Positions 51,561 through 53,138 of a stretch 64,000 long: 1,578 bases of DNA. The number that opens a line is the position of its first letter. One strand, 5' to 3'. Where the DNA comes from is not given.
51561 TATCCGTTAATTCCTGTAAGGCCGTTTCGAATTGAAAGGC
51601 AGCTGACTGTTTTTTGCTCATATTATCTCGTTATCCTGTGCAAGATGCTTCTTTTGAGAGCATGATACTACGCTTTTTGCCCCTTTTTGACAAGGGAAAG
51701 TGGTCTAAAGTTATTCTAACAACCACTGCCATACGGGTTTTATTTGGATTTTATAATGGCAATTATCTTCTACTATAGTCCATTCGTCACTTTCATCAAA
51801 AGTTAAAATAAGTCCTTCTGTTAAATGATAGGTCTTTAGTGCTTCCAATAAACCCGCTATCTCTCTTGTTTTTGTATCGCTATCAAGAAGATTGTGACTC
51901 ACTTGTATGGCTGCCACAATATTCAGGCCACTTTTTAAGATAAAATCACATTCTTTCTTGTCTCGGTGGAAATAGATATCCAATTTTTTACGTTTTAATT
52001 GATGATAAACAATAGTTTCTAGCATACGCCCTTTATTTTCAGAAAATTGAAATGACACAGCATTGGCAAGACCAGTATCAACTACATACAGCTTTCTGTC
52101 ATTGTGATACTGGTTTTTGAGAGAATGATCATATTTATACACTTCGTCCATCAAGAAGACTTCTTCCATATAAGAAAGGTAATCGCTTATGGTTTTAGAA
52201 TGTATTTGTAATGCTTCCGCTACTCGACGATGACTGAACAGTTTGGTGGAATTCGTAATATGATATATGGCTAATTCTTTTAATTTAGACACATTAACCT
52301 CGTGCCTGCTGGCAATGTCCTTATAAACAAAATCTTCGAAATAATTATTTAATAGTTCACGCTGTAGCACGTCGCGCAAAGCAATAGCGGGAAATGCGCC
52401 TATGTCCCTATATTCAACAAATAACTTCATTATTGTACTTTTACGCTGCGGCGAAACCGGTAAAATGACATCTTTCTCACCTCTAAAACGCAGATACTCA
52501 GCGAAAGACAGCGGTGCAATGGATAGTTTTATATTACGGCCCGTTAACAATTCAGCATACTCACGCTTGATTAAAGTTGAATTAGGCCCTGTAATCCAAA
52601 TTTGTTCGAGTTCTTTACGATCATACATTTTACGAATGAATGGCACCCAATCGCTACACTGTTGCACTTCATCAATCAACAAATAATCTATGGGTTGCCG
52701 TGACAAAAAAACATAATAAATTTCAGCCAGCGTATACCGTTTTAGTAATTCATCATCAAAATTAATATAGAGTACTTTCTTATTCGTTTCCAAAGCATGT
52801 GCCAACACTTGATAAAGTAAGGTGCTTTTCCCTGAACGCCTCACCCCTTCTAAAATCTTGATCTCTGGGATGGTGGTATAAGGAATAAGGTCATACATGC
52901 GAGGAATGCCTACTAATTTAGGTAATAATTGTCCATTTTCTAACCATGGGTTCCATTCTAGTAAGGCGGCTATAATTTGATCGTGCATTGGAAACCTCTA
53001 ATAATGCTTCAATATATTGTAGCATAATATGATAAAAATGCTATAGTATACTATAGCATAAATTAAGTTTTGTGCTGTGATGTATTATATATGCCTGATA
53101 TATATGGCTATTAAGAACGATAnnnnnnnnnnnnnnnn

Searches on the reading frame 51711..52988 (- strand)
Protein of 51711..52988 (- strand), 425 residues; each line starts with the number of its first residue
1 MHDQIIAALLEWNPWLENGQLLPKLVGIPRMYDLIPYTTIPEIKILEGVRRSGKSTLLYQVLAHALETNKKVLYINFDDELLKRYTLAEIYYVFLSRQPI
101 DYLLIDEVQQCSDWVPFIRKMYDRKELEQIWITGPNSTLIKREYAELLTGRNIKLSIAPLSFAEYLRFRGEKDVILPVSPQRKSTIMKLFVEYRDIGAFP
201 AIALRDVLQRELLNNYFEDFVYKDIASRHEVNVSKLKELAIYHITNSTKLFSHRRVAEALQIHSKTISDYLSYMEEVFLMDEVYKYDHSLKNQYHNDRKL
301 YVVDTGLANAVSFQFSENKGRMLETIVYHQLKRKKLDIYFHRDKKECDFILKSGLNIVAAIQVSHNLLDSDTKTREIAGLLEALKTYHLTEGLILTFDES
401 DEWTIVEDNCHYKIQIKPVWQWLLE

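Call 31: search_protein_families(library=pfam, proteins=[window:51711-52988:-], max_evalue=0.001)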
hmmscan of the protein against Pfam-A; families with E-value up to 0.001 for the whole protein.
window:51711-52988:- (425 aa): 4 families
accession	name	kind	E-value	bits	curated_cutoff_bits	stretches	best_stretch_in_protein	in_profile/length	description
PF13173.12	AAA_14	-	5.8e-33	114.1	27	1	42-166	3-129/129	AAA domain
PF13635.12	DUF4143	-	8.4e-23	81.3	28.1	1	223-363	2-157/160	Domain of unknown function (DUF4143)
PF25199.1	nSTAND_NTPase5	-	0.00013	22.3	34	1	44-125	44-123/145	Novel STAND NTPase 5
PF10236.15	DAP3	-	0.00021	21.1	23.1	1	44-84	26-66/311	Mitochondrial ribosomal death-associated protein 3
